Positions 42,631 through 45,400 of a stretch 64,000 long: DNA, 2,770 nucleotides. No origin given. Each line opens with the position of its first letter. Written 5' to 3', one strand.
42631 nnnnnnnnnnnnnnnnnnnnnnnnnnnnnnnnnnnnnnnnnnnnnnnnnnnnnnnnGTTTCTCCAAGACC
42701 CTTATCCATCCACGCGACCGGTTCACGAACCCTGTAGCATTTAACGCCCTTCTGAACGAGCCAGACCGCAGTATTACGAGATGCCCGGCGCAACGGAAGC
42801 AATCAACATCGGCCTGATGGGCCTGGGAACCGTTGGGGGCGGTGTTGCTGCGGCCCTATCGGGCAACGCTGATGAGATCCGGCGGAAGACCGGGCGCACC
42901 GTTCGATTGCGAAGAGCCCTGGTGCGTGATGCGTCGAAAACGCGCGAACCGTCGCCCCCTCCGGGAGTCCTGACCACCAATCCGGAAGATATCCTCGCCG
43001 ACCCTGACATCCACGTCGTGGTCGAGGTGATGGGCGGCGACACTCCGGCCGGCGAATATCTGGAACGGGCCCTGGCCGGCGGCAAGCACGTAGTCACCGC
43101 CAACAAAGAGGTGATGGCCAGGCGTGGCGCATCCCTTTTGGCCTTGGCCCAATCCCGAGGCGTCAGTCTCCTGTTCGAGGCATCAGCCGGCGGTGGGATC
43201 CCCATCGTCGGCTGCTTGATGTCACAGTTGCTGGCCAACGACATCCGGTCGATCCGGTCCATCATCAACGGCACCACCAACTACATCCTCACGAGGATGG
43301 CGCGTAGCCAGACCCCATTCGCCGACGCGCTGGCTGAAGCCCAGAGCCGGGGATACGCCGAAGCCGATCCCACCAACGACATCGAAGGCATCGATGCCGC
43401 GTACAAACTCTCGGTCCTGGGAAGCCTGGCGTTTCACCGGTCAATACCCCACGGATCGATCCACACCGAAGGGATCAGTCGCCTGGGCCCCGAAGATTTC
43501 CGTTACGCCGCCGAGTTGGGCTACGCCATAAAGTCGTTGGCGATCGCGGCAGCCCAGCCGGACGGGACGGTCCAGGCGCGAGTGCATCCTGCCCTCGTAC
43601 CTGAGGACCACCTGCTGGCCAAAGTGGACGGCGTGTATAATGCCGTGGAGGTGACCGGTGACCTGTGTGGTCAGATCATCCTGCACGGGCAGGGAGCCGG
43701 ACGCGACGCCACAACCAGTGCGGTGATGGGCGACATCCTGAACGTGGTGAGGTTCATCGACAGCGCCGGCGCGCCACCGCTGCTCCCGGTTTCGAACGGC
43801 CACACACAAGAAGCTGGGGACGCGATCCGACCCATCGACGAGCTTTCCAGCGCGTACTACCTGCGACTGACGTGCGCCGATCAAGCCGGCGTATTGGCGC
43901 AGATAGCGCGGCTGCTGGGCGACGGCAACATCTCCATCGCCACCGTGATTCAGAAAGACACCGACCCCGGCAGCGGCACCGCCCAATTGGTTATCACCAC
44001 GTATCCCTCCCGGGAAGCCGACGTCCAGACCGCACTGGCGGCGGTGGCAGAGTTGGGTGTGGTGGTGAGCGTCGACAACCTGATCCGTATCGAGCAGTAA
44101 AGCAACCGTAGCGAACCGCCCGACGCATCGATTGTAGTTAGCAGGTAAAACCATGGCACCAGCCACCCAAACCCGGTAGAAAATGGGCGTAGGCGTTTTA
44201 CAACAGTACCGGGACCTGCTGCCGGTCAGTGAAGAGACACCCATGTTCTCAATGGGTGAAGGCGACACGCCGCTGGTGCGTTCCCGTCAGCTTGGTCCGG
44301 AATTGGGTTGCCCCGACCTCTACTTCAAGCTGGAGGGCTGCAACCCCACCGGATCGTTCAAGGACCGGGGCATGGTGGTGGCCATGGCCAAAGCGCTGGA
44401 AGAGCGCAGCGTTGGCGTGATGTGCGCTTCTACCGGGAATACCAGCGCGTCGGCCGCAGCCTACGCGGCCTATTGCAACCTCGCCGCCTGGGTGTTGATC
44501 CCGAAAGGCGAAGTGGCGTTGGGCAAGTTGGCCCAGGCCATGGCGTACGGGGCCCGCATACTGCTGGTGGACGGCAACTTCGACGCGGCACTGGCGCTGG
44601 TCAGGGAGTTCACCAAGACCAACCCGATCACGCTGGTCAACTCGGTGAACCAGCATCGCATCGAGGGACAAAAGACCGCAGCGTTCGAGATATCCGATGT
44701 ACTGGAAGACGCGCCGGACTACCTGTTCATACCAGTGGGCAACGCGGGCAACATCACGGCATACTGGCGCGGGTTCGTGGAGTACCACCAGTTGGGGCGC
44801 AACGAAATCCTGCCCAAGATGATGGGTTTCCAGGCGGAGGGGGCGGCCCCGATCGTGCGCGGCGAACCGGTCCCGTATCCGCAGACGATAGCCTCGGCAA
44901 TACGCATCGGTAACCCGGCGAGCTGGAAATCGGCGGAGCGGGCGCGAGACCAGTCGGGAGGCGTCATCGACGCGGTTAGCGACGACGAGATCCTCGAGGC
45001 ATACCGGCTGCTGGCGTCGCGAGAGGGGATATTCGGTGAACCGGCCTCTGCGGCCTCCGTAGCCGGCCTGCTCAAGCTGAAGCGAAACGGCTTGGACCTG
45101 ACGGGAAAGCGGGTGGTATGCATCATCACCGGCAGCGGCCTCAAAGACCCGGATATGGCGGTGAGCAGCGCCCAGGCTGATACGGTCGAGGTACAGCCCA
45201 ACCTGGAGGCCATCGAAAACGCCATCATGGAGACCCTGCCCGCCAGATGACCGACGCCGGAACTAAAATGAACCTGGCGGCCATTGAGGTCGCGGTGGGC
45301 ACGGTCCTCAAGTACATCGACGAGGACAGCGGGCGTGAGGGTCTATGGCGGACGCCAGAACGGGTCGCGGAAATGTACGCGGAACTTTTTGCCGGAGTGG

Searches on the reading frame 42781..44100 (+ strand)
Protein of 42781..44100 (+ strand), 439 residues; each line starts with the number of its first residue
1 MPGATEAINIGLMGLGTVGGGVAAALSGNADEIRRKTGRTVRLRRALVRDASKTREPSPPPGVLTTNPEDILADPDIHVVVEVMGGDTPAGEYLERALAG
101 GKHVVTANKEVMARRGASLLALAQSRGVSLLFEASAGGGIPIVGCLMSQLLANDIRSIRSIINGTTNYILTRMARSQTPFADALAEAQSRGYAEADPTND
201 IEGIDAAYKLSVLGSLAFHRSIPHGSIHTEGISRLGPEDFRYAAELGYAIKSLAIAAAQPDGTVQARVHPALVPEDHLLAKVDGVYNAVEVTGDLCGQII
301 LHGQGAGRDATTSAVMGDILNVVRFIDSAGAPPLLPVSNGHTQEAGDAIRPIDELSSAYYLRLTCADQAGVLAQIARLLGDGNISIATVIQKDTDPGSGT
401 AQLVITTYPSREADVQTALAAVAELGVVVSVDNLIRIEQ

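Call 36: search_protein_families(library=pfam, proteins=[window:42781-44100:+], max_evalue=0.00001)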
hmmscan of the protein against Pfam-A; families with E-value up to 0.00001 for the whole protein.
window:42781-44100:+ (439 aa): 3 families
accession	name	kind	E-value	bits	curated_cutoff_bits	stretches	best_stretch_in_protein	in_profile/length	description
PF00742.24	Homoserine_dh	-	3e-59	200.2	22.9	1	141-320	1-173/173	Homoserine dehydrogenase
PF03447.22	NAD_binding_3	-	4.2e-18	66.6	24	1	14-133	1-116/116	Homoserine dehydrogenase, NAD binding domain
PF01842.31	ACT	-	4e-09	36.5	27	1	359-425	1-64/66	ACT domain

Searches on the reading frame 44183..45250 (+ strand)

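Call 36: search_protein_families(library=pfam, proteins=[window:44183-45250:+], max_evalue=0.00001)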
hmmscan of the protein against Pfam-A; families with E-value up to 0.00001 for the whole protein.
window:44183-45250:+ (355 aa): 1 family
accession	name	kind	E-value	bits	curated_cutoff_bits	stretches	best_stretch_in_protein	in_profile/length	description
PF00291.31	PALP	-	6.1e-75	252.7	35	1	23-317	2-295/295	Pyridoxal-phosphate dependent enzyme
